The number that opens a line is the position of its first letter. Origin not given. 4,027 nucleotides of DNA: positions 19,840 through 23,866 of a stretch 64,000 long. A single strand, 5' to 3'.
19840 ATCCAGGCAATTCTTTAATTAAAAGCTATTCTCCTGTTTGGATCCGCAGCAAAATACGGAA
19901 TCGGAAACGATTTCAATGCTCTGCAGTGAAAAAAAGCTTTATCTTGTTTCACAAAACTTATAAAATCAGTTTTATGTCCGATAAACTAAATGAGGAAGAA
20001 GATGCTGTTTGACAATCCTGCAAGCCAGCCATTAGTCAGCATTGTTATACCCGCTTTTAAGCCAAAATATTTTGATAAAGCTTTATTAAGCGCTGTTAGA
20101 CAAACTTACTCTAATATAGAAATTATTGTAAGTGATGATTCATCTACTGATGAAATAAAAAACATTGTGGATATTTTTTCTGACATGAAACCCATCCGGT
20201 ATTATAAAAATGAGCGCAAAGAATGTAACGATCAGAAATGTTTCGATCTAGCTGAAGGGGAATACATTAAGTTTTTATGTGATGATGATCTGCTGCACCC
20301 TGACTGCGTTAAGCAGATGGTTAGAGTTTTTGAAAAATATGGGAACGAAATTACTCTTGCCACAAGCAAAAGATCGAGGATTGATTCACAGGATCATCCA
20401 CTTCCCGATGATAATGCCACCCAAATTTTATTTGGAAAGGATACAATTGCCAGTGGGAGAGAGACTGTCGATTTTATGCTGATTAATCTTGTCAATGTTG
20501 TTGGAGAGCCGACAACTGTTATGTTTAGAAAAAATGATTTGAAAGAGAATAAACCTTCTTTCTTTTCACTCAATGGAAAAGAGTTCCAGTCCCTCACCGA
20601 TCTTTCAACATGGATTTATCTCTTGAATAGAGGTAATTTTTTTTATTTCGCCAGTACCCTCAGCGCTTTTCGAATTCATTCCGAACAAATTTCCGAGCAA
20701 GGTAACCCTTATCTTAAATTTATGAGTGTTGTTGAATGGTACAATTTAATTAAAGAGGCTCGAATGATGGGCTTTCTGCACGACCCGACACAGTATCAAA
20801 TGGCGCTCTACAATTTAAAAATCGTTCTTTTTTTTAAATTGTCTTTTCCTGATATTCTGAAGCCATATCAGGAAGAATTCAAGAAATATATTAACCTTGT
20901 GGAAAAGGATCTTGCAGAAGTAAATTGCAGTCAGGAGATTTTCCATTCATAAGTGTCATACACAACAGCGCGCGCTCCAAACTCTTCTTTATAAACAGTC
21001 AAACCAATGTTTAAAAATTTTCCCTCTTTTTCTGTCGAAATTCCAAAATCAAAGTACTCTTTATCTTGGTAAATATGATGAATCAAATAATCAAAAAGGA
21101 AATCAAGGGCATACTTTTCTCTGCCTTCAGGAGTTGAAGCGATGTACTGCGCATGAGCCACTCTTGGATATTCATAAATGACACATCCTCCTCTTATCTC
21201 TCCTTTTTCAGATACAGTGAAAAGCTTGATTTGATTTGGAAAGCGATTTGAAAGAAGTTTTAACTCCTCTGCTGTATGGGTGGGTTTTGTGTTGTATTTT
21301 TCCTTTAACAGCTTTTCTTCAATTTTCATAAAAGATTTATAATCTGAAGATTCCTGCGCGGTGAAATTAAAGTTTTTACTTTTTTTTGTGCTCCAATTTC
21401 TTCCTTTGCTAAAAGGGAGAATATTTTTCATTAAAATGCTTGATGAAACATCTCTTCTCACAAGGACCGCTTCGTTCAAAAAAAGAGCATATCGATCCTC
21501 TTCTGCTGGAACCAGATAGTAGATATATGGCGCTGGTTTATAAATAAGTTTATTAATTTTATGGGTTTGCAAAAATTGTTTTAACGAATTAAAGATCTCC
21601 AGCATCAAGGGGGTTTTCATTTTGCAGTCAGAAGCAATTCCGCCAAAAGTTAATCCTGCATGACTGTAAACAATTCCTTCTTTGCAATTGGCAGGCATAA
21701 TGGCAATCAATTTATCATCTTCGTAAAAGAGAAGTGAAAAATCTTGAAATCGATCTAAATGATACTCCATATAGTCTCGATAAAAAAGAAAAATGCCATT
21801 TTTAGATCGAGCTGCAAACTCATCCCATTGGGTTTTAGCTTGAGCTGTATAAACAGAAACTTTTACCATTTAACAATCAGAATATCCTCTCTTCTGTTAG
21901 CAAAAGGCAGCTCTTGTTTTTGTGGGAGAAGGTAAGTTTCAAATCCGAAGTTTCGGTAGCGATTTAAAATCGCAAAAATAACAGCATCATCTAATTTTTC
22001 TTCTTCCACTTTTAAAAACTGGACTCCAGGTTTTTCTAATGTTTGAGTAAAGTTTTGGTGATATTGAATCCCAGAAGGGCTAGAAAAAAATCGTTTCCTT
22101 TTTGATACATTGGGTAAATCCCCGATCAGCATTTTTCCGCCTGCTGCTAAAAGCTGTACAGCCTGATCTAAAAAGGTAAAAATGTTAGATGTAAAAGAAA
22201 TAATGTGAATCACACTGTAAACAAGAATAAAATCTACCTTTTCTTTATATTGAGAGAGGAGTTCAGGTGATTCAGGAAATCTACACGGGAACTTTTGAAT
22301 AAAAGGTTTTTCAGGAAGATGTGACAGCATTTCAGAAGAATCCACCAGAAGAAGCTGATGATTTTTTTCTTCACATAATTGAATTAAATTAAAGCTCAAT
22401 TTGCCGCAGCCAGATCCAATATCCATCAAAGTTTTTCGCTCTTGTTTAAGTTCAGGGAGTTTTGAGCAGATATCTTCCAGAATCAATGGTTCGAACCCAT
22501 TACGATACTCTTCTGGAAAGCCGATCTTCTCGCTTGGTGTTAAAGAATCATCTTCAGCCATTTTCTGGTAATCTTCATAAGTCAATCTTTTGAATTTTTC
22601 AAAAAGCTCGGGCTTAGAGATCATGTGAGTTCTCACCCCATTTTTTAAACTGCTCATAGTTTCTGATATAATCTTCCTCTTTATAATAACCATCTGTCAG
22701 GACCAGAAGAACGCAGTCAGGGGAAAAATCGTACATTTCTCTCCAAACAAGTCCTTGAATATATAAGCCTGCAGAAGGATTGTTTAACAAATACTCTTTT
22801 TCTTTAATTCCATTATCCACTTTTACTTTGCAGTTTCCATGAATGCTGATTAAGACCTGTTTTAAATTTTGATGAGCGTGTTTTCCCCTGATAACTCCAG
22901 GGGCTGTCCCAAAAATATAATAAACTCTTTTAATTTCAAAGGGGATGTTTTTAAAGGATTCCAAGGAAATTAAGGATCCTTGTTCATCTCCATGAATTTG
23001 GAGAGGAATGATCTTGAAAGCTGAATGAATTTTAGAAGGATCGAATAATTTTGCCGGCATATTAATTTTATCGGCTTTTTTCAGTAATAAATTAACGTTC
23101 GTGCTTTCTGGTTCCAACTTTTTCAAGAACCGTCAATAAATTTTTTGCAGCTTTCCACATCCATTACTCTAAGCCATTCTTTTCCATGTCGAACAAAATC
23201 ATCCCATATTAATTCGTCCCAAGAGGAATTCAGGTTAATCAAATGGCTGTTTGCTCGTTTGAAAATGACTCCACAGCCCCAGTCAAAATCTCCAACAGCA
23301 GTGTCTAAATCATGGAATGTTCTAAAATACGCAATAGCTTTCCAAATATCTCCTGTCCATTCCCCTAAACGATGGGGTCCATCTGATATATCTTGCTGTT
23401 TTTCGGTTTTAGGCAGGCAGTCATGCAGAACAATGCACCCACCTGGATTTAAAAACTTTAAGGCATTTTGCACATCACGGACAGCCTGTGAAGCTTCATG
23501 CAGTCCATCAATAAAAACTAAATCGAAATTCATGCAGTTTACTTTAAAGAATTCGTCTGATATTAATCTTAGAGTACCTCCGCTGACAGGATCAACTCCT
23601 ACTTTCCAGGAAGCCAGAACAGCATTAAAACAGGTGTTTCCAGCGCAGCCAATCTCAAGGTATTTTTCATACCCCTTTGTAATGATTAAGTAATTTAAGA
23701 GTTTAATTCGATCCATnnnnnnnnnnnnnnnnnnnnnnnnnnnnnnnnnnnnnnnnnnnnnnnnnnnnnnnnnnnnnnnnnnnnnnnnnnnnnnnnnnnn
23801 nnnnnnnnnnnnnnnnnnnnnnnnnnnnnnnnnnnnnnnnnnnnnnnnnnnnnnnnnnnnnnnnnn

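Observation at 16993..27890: Glycan-assembly island lacking canonical export/initiation genes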

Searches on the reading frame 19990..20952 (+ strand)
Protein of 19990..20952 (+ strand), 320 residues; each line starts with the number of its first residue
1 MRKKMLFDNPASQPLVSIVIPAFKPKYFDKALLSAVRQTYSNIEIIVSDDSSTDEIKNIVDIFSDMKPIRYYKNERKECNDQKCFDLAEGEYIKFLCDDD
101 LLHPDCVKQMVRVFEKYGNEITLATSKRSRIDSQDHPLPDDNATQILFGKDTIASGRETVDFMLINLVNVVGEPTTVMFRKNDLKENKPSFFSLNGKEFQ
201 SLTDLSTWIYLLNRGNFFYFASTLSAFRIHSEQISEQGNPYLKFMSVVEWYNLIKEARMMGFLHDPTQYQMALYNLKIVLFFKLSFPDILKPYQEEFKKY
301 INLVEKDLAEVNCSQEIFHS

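Call 3: search_protein_families(library=pfam, proteins=[window:19990-20952:+], max_evalue=0.01)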
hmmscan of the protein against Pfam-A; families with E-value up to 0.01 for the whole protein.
window:19990-20952:+ (320 aa): 4 families
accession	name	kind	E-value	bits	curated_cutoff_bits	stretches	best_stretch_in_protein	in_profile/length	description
PF00535.33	Glycos_transf_2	-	5.4e-19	69.2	23.3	1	17-152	1-132/168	Glycosyl transferase family 2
PF13641.12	Glyco_tranf_2_3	-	6e-06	26.9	27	1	14-137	2-131/230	Glycosyltransferase like family 2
PF10111.15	Glyco_tranf_2_2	-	2e-05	24.7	27.3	1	26-114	13-106/276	Glycosyltransferase like family 2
PF08671.16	SinI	-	0.0075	16.4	31.4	0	249-261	4-16/28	Anti-repressor SinI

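Call 10: search_protein_families(library=ncbifam, proteins=[window:19990-20952:+], max_evalue=0.01)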
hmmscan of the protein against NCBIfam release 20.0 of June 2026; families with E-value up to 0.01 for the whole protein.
window:19990-20952:+ (320 aa): 19 families
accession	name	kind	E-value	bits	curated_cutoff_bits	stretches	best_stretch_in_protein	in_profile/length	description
NF050050.1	ProtGlycPglI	equivalog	1.7e-16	60.5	500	1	14-115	2-109/306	GalNAc(5)-diNAcBac-PP-undecaprenol beta-1,3-glucosyltransferase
NF047683.1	TeichurnBiosyTuaG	equivalog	4.3e-16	59.3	400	1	12-237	4-213/252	teichuronic acid biosynthesis protein TuaG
NF007482.0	PRK10073.1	equivalog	6.8e-12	45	423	1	12-251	4-239/334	glycosyltransferase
TIGR03937.1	PgaC_IcaA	equivalog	2.8e-09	36.4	422.3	1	11-117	42-153/407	poly-beta-1,6-N-acetyl-D-glucosamine synthase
NF053739.1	GlytfEpsEBac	equivalog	5.5e-09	35.4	450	1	27-118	15-111/265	glycosyltransferase EpsE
NF007453.0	PRK10018.1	equivalog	8.5e-08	32.2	382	1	12-108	4-105/280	colanic acid biosynthesis glycosyltransferase WcaA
NF041394.1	GtaseAglG_Halo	equivalog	1.6e-07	30.9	440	1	16-117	3-110/304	glucosyl-dolichyl phosphate glucuronosyltransferase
NF038302.1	EPS_HpsE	equivalog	1.6e-07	30.7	300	1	32-219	23-213/307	hormogonium polysaccharide biosynthesis glycosyltransferase HpsE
TIGR04017.1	WcaA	equivalog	3.3e-07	30.2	495.75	1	12-108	3-104/279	colanic acid biosynthesis glycosyltransferase WcaA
NF038299.1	EPS_HpsN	equivalog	3.9e-06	26.1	425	1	14-119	1-111/317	hormogonium polysaccharide biosynthesis glycosyltransferase HpsN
TIGR04440.1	glyco_TIGR04440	domain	5.9e-06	26.2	70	1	16-118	2-110/215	TIGR00180 family glycosyltransferase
TIGR04283.1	glyco_like_mftF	equivalog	2.1e-05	24.2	182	1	16-119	1-102/221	TIGR04283 family arsenosugar biosynthesis glycosyltransferase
NF041875.1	EPS_EpsD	equivalog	2.2e-05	24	370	1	16-125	1-115/325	exopolysaccharide biosynthesis glycosyltransferase EpsD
TIGR03111.1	glyc2_xrt_Gpos1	hypoth_equivalog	0.00011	21.1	363.95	1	8-118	43-160/439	TIGR03111 family XrtG-associated glycosyltransferase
TIGR03965.1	mycofact_glyco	equivalog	0.00022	20.2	280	1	12-116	72-181/467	mycofactocin biosynthesis glycosyltransferase MftF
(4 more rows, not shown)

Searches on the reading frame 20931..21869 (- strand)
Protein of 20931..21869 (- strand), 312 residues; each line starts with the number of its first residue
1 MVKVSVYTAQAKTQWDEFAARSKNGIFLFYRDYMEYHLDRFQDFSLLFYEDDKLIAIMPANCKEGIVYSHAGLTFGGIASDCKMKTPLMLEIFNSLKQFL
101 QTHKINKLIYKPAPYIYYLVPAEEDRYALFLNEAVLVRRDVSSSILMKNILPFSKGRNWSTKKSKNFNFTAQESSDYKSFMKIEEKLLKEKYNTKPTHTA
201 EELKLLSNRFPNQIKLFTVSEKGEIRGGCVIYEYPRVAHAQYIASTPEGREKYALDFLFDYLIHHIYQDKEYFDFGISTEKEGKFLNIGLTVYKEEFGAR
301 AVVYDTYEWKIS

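Call 3: search_protein_families(library=pfam, proteins=[window:20931-21869:-], max_evalue=0.01)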
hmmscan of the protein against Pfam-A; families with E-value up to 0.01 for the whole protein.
window:20931-21869:- (312 aa): 1 family
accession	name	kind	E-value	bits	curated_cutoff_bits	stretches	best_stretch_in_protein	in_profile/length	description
PF13480.13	Acetyltransf_6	-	4.7e-05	24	22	1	172-280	26-139/143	Acetyltransferase (GNAT) domain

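Call 10: search_protein_families(library=ncbifam, proteins=[window:20931-21869:-], max_evalue=0.01)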
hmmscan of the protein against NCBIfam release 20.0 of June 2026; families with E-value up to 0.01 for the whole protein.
window:20931-21869:- (312 aa): 1 family
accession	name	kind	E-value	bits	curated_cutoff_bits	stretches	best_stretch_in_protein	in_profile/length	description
TIGR03019.1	pepcterm_femAB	equivalog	3.3e-05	23.1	260.35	1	155-300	139-277/330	FemAB family XrtA/PEP-CTERM system-associated protein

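Call 23: search_solved_structures(query=window:20931-21869:-, max_evalue=1)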
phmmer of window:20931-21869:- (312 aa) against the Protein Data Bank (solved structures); distinct sequences matched with E-value up to 1: 2.
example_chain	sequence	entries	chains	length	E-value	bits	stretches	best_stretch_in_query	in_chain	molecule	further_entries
9wqy_A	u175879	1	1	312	0.00022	23.7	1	213-308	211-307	aminoacyl-tRNA-dependent peptide synthase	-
9wqw_A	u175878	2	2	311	0.0031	20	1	212-308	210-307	aminoacyl-tRNA-dependent peptide synthase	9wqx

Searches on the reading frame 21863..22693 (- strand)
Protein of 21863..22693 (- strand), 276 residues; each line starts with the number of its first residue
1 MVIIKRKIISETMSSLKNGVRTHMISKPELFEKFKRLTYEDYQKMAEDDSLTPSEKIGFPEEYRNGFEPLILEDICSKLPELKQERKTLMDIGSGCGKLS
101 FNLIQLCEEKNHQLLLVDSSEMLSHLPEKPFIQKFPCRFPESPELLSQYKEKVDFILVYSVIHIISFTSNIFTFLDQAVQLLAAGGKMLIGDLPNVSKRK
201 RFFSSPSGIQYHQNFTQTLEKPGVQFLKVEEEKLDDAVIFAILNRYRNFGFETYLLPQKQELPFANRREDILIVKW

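Call 3: search_protein_families(library=pfam, proteins=[window:21863-22693:-], max_evalue=0.01)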
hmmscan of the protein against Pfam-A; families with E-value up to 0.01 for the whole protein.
window:21863-22693:- (276 aa): 5 families
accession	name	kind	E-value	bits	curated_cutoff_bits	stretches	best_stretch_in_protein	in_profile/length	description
PF08242.18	Methyltransf_12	-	7.3e-07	30.3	30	1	90-187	1-97/98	Methyltransferase domain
PF13489.12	Methyltransf_23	-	5.9e-05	23.3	27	1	73-193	10-119/164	Methyltransferase domain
PF05175.20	MTS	-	0.00049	20.2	23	1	80-190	25-138/170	Methyltransferase small domain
PF13649.12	Methyltransf_25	-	0.0014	19.7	27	1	90-186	2-97/97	Methyltransferase domain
PF13847.12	Methyltransf_31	-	0.002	18.2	27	0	85-193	3-112/145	Methyltransferase domain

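Call 10: search_protein_families(library=ncbifam, proteins=[window:21863-22693:-], max_evalue=0.01)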
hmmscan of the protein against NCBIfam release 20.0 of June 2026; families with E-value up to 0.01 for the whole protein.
window:21863-22693:- (276 aa): 1 family
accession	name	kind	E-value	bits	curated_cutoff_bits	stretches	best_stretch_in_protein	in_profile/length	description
NF008264.0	PRK11036.1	equivalog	0.00032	20.3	366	1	71-187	30-144/261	tRNA uridine 5-oxyacetic acid(34) methyltransferase CmoM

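Call 26: search_solved_structures(query=window:21863-22693:-, max_evalue=1)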
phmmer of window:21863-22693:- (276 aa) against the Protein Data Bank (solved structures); distinct sequences matched with E-value up to 1: 4.
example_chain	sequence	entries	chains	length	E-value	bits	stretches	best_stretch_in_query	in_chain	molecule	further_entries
3dtn_A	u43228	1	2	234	0.027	16.9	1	76-166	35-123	Putative Methyltransferase MM_2633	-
5wmm_A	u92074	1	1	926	0.033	16.5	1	153-237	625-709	NRPS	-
1pmi_A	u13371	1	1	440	0.82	12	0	48-106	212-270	PHOSPHOMANNOSE ISOMERASE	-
5nw7_A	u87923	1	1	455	0.86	11.9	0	48-106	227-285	Mannose-6-phosphate isomerase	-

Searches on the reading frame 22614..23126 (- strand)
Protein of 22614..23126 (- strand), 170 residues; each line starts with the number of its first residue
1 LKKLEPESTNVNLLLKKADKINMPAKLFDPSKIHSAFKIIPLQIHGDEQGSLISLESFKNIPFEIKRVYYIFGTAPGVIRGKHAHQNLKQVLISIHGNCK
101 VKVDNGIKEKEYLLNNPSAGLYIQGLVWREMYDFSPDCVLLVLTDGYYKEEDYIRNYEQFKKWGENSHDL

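Call 3: search_protein_families(library=pfam, proteins=[window:22614-23126:-], max_evalue=0.01)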
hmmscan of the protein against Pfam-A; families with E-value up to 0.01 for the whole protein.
window:22614-23126:- (170 aa): 2 families
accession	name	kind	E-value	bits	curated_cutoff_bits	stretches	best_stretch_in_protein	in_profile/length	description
PF05523.17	FdtA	-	1.6e-47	161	23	1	37-162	3-128/131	WxcM-like, C-terminal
PF14667.12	Polysacc_synt_C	-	0.0079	16.7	28.7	0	69-108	20-59/111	Polysaccharide biosynthesis C-terminal domain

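Call 10: search_protein_families(library=ncbifam, proteins=[window:22614-23126:-], max_evalue=0.01)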
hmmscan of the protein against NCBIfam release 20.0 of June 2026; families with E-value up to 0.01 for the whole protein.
window:22614-23126:- (170 aa): 0 families

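Call 25: search_solved_structures(query=window:22614-23126:-, max_evalue=0.001, show_alignments=2)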
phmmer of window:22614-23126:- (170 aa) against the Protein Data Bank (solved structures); distinct sequences matched with E-value up to 0.001: 12.
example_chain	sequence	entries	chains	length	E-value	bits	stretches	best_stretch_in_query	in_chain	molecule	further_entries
2pa7_A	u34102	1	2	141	8.2e-39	136.4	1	37-163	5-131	DTDP-6-deoxy-3,4-keto-hexulose isomerase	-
2pae_A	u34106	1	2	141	7.9e-38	133.2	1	37-163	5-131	DTDP-6-deoxy-3,4-keto-hexulose isomerase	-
2pak_A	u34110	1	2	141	7.9e-38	133.2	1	37-163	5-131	DTDP-6-deoxy-3,4-keto-hexulose isomerase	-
2pam_A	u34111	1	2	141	7.6e-37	130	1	37-163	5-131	DTDP-6-deoxy-3,4-keto-hexulose isomerase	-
7n67_A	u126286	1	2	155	8e-37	129.9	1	32-162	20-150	FdtA domain-containing protein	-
5tpu_A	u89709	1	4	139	2.4e-34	121.8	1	37-161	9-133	Putative uncharacterized protein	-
4o9e_A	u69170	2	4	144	2.5e-32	115.3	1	43-160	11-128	QdtA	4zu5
4zu7_A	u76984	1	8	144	6.5e-32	113.9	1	42-160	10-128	QdtA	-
4o9g_A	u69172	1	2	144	2.4e-31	112.1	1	43-160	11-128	QdtA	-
5tpv_A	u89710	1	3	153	2.6e-30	108.7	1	57-162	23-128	WlaRA, TDP-fucose-3,4-ketoisomerase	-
4zu4_A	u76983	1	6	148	2.2e-28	102.4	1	42-166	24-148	WxcM-like protein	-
4mzu_A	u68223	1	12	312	3.9e-28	101.6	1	41-166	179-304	WxcM-like protein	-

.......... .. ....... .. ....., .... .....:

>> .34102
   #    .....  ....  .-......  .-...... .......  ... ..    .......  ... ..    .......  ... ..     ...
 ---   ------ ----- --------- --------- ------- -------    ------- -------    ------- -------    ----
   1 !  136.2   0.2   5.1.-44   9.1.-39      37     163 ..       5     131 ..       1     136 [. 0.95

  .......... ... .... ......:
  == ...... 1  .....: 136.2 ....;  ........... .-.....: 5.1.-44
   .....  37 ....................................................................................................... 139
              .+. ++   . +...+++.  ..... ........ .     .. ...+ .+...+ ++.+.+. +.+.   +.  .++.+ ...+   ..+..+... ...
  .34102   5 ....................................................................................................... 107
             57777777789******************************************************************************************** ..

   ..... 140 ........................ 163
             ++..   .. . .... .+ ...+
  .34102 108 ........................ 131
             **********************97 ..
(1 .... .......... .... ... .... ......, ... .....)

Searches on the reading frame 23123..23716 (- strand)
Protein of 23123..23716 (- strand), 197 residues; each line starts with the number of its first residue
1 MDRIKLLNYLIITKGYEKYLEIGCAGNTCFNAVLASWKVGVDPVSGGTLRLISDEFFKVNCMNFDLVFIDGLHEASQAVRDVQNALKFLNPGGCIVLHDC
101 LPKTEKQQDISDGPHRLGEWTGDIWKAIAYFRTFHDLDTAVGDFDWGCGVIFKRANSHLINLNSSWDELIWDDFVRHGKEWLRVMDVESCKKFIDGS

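Call 3: search_protein_families(library=pfam, proteins=[window:23123-23716:-], max_evalue=0.01)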
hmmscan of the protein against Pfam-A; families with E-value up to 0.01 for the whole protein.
window:23123-23716:- (197 aa): 1 family
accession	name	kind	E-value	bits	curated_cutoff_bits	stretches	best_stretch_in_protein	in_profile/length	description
PF13578.12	Methyltransf_24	-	3.6e-10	41.1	26.3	1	58-100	63-105/105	Methyltransferase domain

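Call 10: search_protein_families(library=ncbifam, proteins=[window:23123-23716:-], max_evalue=0.01)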
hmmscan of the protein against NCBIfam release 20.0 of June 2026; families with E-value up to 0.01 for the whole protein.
window:23123-23716:- (197 aa): 0 families

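Call 24: search_solved_structures(query=window:23123-23716:-, max_evalue=1)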
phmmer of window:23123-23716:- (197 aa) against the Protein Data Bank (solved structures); distinct sequences matched with E-value up to 1: 2.
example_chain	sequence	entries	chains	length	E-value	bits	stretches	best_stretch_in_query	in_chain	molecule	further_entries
6g7d_A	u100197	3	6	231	0.042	17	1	66-106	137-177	Methyltransferase domain protein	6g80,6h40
5f8c_A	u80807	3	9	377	0.2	14.7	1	58-107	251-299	Methyltransferase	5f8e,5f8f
